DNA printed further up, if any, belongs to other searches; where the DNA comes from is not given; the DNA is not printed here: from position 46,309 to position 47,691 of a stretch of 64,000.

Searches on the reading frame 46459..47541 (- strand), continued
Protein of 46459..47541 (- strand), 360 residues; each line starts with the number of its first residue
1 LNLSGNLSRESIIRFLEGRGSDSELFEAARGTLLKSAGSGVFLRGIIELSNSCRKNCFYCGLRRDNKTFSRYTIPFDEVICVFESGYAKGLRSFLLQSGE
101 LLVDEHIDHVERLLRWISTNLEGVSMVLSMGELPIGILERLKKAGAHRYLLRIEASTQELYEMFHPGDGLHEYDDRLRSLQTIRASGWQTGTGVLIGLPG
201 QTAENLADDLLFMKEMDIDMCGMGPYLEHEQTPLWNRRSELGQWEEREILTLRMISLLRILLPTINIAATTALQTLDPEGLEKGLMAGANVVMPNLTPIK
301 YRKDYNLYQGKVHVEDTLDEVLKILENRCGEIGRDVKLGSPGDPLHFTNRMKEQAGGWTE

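Call 67: search_protein_families(library=ncbifam, proteins=[L070:171-827:+, L070:847-1692:+, L070:1699-2829:+, L070:2859-3713:+, L070:3706-5097:-, L070:5094-5543:-], max_evalue=0.001)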
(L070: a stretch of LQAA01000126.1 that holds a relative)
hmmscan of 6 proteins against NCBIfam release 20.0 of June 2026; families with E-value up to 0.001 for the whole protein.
L070:171-827:+ (218 aa): 4 families
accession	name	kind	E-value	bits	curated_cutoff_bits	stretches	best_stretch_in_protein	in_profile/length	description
NF001138.1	PRK00143.1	equivalog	4.7e-71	239.5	284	1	1-213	134-345/345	tRNA 2-thiouridine(34) synthase MnmA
TIGR00420.1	trmU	equivalog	5.1e-59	199.9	236.95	1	2-213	139-351/351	tRNA 2-thiouridine(34) synthase MnmA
NF011258.0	PRK14664.1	equivalog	7.9e-43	146.9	680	1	6-213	134-345/362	tRNA 2-thiouridine(34) synthase MnmA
NF011259.0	PRK14665.1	equivalog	2.5e-34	118.8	364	1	3-213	136-358/360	tRNA 2-thiouridine(34) synthase MnmA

L070:847-1692:+ (281 aa): 2 families
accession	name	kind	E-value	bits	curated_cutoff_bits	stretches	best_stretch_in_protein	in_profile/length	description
TIGR00268.2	TIGR00268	equivalog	5.1e-90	301.2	150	1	7-268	1-259/259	ATP-dependent sacrificial sulfur transferase LarE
TIGR00364.1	TIGR00364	equivalog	9.3e-05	22.1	150.3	1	22-84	1-62/201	7-cyano-7-deazaguanine synthase QueC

L070:1699-2829:+ (376 aa): 15 families
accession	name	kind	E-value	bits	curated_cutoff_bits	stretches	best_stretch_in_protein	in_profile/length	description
TIGR03956.1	rSAM_HydE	equivalog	1.2e-91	307.5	254.6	1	3-351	3-336/340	[FeFe] hydrogenase H-cluster radical SAM maturase HydE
TIGR03910.1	pyrrolys_PylB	equivalog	1.5e-30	106.3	348.2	1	2-312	9-304/347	methylornithine synthase PylB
TIGR02351.2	thiH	equivalog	6.3e-15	55.1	380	1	3-206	27-227/364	2-iminoacetate synthase ThiH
TIGR00433.2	bioB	equivalog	1.3e-13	50.9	225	1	19-305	11-282/307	biotin synthase BioB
TIGR03955.1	rSAM_HydG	equivalog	4.9e-12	45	312.15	1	14-235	50-273/470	[FeFe] hydrogenase H-cluster radical SAM maturase HydG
NF005609.0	PRK07360.1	equivalog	1.3e-10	40.6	426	1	2-130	12-138/374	7,8-didemethyl-8-hydroxy-5-deazariboflavin synthase subunit CofH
TIGR03957.1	rSAM_HmdB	equivalog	1.8e-09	37.3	320.9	1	13-309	3-283/317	5,10-methenyltetrahydromethanopterin hydrogenase cofactor biosynthesis protein HmdB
TIGR03700.1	mena_SCO4494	equivalog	3.3e-09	36.2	434.55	1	7-125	7-123/351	aminofutalosine synthase MqnE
TIGR03551.1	F420_cofH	equivalog_domain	4.7e-09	35.5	374.1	1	21-124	9-113/345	5-amino-6-(D-ribitylamino)uracil--L-tyrosine 4-hydroxyphenyl transferase CofH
TIGR03699.1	menaquin_MqnC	equivalog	4.7e-07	28.9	428.1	1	20-125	9-116/342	cyclic dehypoxanthinyl futalosine synthase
TIGR00423.1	TIGR00423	subfamily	1.6e-06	27.6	260.25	0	53-125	9-80/310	CofH family radical SAM protein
NF001199.0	PRK00164.2-1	equivalog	1.8e-05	24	231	1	55-181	18-139/308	GTP 3',8-cyclase MoaA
TIGR00089.1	TIGR00089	subfamily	2.2e-05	23.5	251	0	174-266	270-361/429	MiaB/RimO family radical SAM methylthiotransferase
NF053743.1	LipS2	equivalog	0.00025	20.6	270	1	38-217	16-187/292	LipS2 family lipoyl synthase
TIGR02668.1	moaA_archaeal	equivalog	0.00059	18.9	325.25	1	55-178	16-134/303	GTP 3',8-cyclase MoaA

L070:2859-3713:+ (284 aa): 14 families
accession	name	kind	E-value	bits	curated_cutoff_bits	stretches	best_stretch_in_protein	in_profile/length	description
TIGR01096.1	3A0103s03R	subfamily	2.5e-29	102.5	256.35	1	30-213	12-193/250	lysine/arginine/ornithine ABC transporter substrate-binding protein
NF008426.0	PRK11260.1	equivalog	2.1e-21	76.4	312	1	12-254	11-251/266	cystine ABC transporter substrate-binding protein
NF008885.0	PRK11917.1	equivalog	2.2e-20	73.3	373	1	13-215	8-215/259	bifunctional adhesin/ABC transporter aspartate/glutamate-binding protein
NF041765.1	ArtJ_Ecoli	equivalog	4.2e-19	69.1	510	1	39-257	17-235/243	arginine ABC transporter substrate-binding protein ArtJ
NF041764.1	ArtI_Ecoli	equivalog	1.5e-18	67.1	522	1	41-258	19-236/243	arginine ABC transporter substrate-binding protein ArtI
NF008063.0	PRK10797.1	subfamily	3.6e-17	62.5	375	1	5-264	5-271/302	glutamate/aspartate ABC transporter substrate-binding protein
NF011583.0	PRK15007.1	subfamily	1.8e-16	60.2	358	1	41-256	19-234/243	arginine ABC transporter substrate-binding protein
TIGR02995.1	ectoine_ehuB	equivalog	1.5e-15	57.2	190.9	1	15-193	7-186/275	ectoine/hydroxyectoine ABC transporter substrate-binding protein EhuB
TIGR04262.1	orph_peri_GRRM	subfamily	6.2e-15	55.2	190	1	43-250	1-210/257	extracellular substrate binding-like orphan protein GrrP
NF007029.0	PRK09495.1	equivalog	1.4e-14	54.5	303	1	44-260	26-240/248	glutamine ABC transporter substrate-binding protein GlnH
NF008112.0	PRK10859.1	equivalog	1.4e-12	46.9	354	1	13-184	12-181/483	membrane-bound lytic murein transglycosylase MltF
NF011586.0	PRK15010.1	equivalog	1.8e-07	31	440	1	21-172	6-153/260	lysine/arginine/ornithine ABC transporter substrate-binding protein ArgT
NF011965.0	PRK15437.1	equivalog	3.1e-06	27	459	1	43-179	26-162/260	histidine ABC transporter substrate-binding protein HisJ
NF052427.1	StpK7MSMEG_1200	equivalog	2e-05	23.3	900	1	32-142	351-457/601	serine/threonine protein kinase StpK7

L070:3706-5097:- (463 aa): 188 families (the best 25 are shown)
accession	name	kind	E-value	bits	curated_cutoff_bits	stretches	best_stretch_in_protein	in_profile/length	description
TIGR02204.1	MsbA_rel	hypoth_equivalog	1.2e-139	466.7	780.4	1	13-457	129-576/576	ABC transporter, permease/ATP-binding protein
TIGR02203.1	MsbA_lipidA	equivalog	2e-136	455.8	602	1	22-458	136-571/572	lipid A export permease/ATP-binding protein MsbA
TIGR00958.1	3a01208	subfamily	4.9e-125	418.4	874.6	1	8-452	268-710/711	antigen peptide transporter 2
NF052233.1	CphA_assoc_ABC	equivalog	3.7e-123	412.5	880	1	20-460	309-747/766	cyanophycin metabolism-associated ABC transporter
NF008381.0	PRK11176.1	equivalog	3e-115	385.8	867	1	21-458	145-581/582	lipid A ABC transporter ATP-binding protein/permease MsbA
NF045513.1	HepA_fam_ABC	equivalog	2.2e-109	366.6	725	1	22-456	176-609/610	heterocyst formation ABC transporter subunit HepA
NF010178.0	PRK13657.1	equivalog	3.9e-107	359.1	733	1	20-457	131-571/588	glucan ABC transporter ATP-binding protein/ permease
TIGR01846.1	type_I_sec_HlyB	subfamily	5e-106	355.6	725.55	1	16-456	253-692/694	type I secretion system permease/ATPase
TIGR01192.1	chvA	subfamily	3.5e-89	300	585.4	1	27-453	138-567/585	glucan export ABC transporter ATP-binding protein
TIGR03375.1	type_I_sec_LssB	subfamily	6.8e-86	289.1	693.1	1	32-445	278-691/696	type I secretion system permease/ATPase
TIGR03796.1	NHLM_micro_ABC1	equivalog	2.1e-85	287.4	853.3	1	25-452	277-708/710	NHLP family bacteriocin export ABC transporter peptidase/permease/ATPase subunit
TIGR03797.1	NHLM_micro_ABC2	equivalog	1.8e-84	284.5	709.4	1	28-456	262-685/686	NHLP bacteriocin export ABC transporter permease/ATPase subunit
TIGR02857.1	CydD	equivalog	5.9e-84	282.9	435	1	35-428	138-529/529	thiol reductant ABC exporter subunit CydD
NF008055.0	PRK10789.1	equivalog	2.5e-81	273.9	845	1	33-456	150-571/590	SmdA family multidrug ABC transporter permease/ATP-binding protein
NF008056.1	PRK10790.1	equivalog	6.7e-75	252.7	746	1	5-457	129-576/584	SmdB family multidrug efflux ABC transporter permease/ATP-binding protein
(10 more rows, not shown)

L070:5094-5543:- (149 aa): 7 families
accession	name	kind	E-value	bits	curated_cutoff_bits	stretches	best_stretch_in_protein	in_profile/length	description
TIGR02203.1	MsbA_lipidA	equivalog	8e-16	57.6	602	1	37-142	2-108/572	lipid A export permease/ATP-binding protein MsbA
TIGR02204.1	MsbA_rel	hypoth_equivalog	7.1e-10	38.2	780.4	1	39-141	8-110/576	ABC transporter, permease/ATP-binding protein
NF008381.0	PRK11176.1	equivalog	4.5e-09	35.2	867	1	36-136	12-112/582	lipid A ABC transporter ATP-binding protein/permease MsbA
NF008056.1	PRK10790.1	equivalog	2.7e-05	22.9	746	1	32-134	6-110/584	SmdB family multidrug efflux ABC transporter permease/ATP-binding protein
TIGR00958.1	3a01208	subfamily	0.00017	20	874.6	1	37-134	149-246/711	antigen peptide transporter 2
TIGR01846.1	type_I_sec_HlyB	subfamily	0.00021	19.7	725.55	1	62-143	152-232/694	type I secretion system permease/ATPase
NF052233.1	CphA_assoc_ABC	equivalog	0.00034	19.1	880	1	37-136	172-277/766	cyanophycin metabolism-associated ABC transporter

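Call 81: search_protein_representatives(protein=window:46459-47541:-)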
Query: 360 residues. Proteins with E-value up to 0.001 (for the whole library): 3187; up to 1e-10: 1596; up to 1e-30: 499. The best 150 are listed.
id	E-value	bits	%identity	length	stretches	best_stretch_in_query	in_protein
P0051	4.8e-118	410.7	54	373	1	7-353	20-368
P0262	3.6e-106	371.6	52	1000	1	8-354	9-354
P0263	5.9e-94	331.5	48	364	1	24-351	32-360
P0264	1.3e-90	320.5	46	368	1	6-356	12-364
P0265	1.7e-89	316.8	46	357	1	7-348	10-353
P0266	1.6e-86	307.0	46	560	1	16-351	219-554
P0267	2.6e-81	289.9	54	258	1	96-353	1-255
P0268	4.2e-80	285.9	46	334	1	6-315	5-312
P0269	8.4e-80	284.9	43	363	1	8-353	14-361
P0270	6.1e-79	282.1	43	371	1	13-356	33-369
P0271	3.6e-77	276.2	46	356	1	19-350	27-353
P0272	5.8e-77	275.5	48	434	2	16-243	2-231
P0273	2.1e-76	273.7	41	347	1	9-353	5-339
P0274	2.6e-76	273.4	41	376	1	6-350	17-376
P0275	6.9e-76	272.0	43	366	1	25-351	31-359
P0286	5.1e-72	259.3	43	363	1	7-347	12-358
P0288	2.0e-71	257.4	43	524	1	7-351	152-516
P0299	1.0e-67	245.1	41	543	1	7-349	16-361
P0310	3.4e-65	236.8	43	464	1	6-348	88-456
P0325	1.1e-61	225.2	43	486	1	6-349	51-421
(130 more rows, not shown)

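Call 83: search_protein_families(library=ncbifam, proteins=[P0262, P0266, P0286, P0051], max_evalue=0.00001)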
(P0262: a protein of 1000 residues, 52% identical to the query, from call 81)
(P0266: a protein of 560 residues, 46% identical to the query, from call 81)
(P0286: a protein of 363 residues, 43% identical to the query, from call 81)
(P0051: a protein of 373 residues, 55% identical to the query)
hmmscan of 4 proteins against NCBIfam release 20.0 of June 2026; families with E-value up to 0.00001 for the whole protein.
P0262 (1000 aa): 85 families (the best 25 are shown)
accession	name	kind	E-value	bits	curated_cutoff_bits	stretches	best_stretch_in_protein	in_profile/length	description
NF046020.1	HisKinCckABruc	equivalog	8.1e-113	378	1000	1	546-994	406-865/868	cell cycle histidine kinase CckA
NF046026.1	HisKinCckACaul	equivalog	1e-88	298.1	1000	1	509-996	203-676/678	cell cycle histidine kinase CckA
NF010076.0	PRK13557.1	subfamily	1.1e-88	298.1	631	1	513-996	54-533/540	histidine kinase famiy protein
TIGR03956.1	rSAM_HydE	equivalog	1e-86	291.3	254.6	1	12-333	18-330/340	[FeFe] hydrogenase H-cluster radical SAM maturase HydE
NF010411.0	PRK13837.1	equivalog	1.4e-78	264.7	647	1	602-999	432-815/828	two-component system VirA-like sensor kinase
NF008468.0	PRK11360.1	equivalog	2.7e-55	187.9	646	2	496-762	272-538/616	two-component system sensor histidine kinase AtoS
NF052574.1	HisKinEspCMyxo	equivalog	2.6e-50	171.4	1200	1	478-954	270-746/785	serine histidine kinase EspC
NF052573.1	HisKinEspAMyxo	equivalog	2.7e-49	167.9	1400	1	463-950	225-707/755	serine histidine kinase EspA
NF007688.0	PRK10364.1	equivalog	8.2e-39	133.6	479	1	603-852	223-451/460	two-component system sensor histidine kinase ZraS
NF047466.1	hybrid_RR_LvrB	exception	1.8e-29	103.1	500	1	602-852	134-376/377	hybrid histidine kinase/response regulator LvrB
TIGR03910.1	pyrrolys_PylB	equivalog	2.1e-29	102.5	348.2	1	14-326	27-331/347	methylornithine synthase PylB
TIGR02956.1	TMAO_torS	equivalog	3.7e-25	88.2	676.5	1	685-996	532-820/967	TMAO reductase system sensor histidine kinase/response regulator TorS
TIGR00433.2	bioB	equivalog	5.8e-25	88.2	225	1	11-293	8-282/307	biotin synthase BioB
NF046044.1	PnpS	equivalog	6.4e-24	84.7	400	1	488-851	51-390/390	two-component system histidine kinase PnpS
TIGR02916.1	PEP_his_kin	equivalog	1.9e-22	79.6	300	2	601-758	457-607/679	XrtA/PEP-CTERM system histidine kinase PrsK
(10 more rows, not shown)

P0266 (560 aa): 25 families
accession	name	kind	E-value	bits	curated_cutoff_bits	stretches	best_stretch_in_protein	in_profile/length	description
TIGR03956.1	rSAM_HydE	equivalog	2.4e-96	322.9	254.6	1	220-546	21-339/340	[FeFe] hydrogenase H-cluster radical SAM maturase HydE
TIGR00482.1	TIGR00482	equivalog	2.8e-34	118.8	112.45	1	8-187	1-173/194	nicotinate (nicotinamide) nucleotide adenylyltransferase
NF000839.0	PRK00071.1-1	equivalog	9.2e-28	97.6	187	1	7-192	9-199/219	nicotinate-nucleotide adenylyltransferase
TIGR03910.1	pyrrolys_PylB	equivalog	1.9e-27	96.1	348.2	1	224-531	33-330/347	methylornithine synthase PylB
NF005519.0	PRK07152.1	equivalog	2.5e-26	92.5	315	1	6-185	3-166/361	nicotinate-nucleotide adenylyltransferase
NF000843.0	PRK00071.2-2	equivalog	4.3e-25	88.4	240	1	8-186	16-199/212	nicotinate-nucleotide adenylyltransferase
TIGR00433.2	bioB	equivalog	6.7e-23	81.4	225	1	214-496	7-282/307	biotin synthase BioB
NF000840.1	PRK00071.1-3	equivalog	1.4e-22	80.2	150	1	11-189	13-179/201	nicotinate-nucleotide adenylyltransferase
NF000845.0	PRK00071.2-4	equivalog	2e-17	63.3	210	1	8-142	12-142/197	nicotinate-nucleotide adenylyltransferase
TIGR02351.2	thiH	equivalog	4.6e-17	62.1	380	1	228-403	54-228/364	2-iminoacetate synthase ThiH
NF005410.0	PRK06973.1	equivalog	3.3e-15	56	214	1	8-142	26-161/243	nicotinate-nucleotide adenylyltransferase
TIGR03955.1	rSAM_HydG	equivalog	4.1e-14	51.9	312.15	1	224-403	62-247/470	[FeFe] hydrogenase H-cluster radical SAM maturase HydG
NF000841.0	PRK00071.1-4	equivalog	2.6e-12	46.9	197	1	10-135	13-136/194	nicotinate-nucleotide adenylyltransferase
NF000846.0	PRK00071.2-5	equivalog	1.2e-10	41.2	329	1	8-181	23-201/210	nicotinate-nucleotide adenylyltransferase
TIGR00125.1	cyt_tran_rel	domain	3.7e-09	36.6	27.7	1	7-66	2-60/65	adenylyltransferase/cytidyltransferase family protein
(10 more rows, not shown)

P0286 (363 aa): 10 families
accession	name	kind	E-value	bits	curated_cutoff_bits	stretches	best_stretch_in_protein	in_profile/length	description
TIGR03956.1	rSAM_HydE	equivalog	1.6e-82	277.5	254.6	1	12-350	11-336/340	[FeFe] hydrogenase H-cluster radical SAM maturase HydE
TIGR03910.1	pyrrolys_PylB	equivalog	2e-23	82.9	348.2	1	11-324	17-317/347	methylornithine synthase PylB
TIGR00433.2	bioB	equivalog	1.4e-21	77.1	225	1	12-304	3-282/307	biotin synthase BioB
TIGR02351.2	thiH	equivalog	2.9e-18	66.1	380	1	9-207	32-227/364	2-iminoacetate synthase ThiH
TIGR03955.1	rSAM_HydG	equivalog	6e-15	54.6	312.15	1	13-234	48-271/470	[FeFe] hydrogenase H-cluster radical SAM maturase HydG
TIGR03957.1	rSAM_HmdB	equivalog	1.1e-07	31.4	320.9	1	30-312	19-286/317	5,10-methenyltetrahydromethanopterin hydrogenase cofactor biosynthesis protein HmdB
NF006308.0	PRK08508.1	equivalog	4.3e-07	29.4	377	1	57-244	14-198/279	biotin synthase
TIGR03699.1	menaquin_MqnC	equivalog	7.4e-07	28.3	428.1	0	54-110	45-101/342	cyclic dehypoxanthinyl futalosine synthase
NF053743.1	LipS2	equivalog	4e-06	26.5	270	1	52-191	26-160/292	LipS2 family lipoyl synthase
TIGR00423.1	TIGR00423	subfamily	7.6e-06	25.4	260.25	0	54-113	9-68/310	CofH family radical SAM protein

P0051 (373 aa): 8 families
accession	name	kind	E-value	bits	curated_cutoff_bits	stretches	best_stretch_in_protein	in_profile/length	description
TIGR03956.1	rSAM_HydE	equivalog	7.1e-88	295.1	254.6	1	19-354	10-336/340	[FeFe] hydrogenase H-cluster radical SAM maturase HydE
TIGR03910.1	pyrrolys_PylB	equivalog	2.3e-28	99.1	348.2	1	18-310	16-299/347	methylornithine synthase PylB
TIGR00433.2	bioB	equivalog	1.3e-23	83.8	225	1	21-308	4-282/307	biotin synthase BioB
TIGR02351.2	thiH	equivalog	1.2e-14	54.2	380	1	18-215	33-228/364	2-iminoacetate synthase ThiH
TIGR03957.1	rSAM_HmdB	equivalog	5.5e-11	42.2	320.9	1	55-307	36-278/317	5,10-methenyltetrahydromethanopterin hydrogenase cofactor biosynthesis protein HmdB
TIGR03955.1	rSAM_HydG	equivalog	7.3e-11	41.1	312.15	1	44-215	72-247/470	[FeFe] hydrogenase H-cluster radical SAM maturase HydG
NF004884.0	PRK06245.1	equivalog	1.2e-06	27.6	209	0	61-119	19-75/340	7,8-didemethyl-8-hydroxy-5-deazariboflavin synthase subunit CofG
TIGR03550.1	F420_cofG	equivalog_domain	5.1e-06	25.9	213.35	0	61-117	8-64/322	7,8-didemethyl-8-hydroxy-5-deazariboflavin synthase CofG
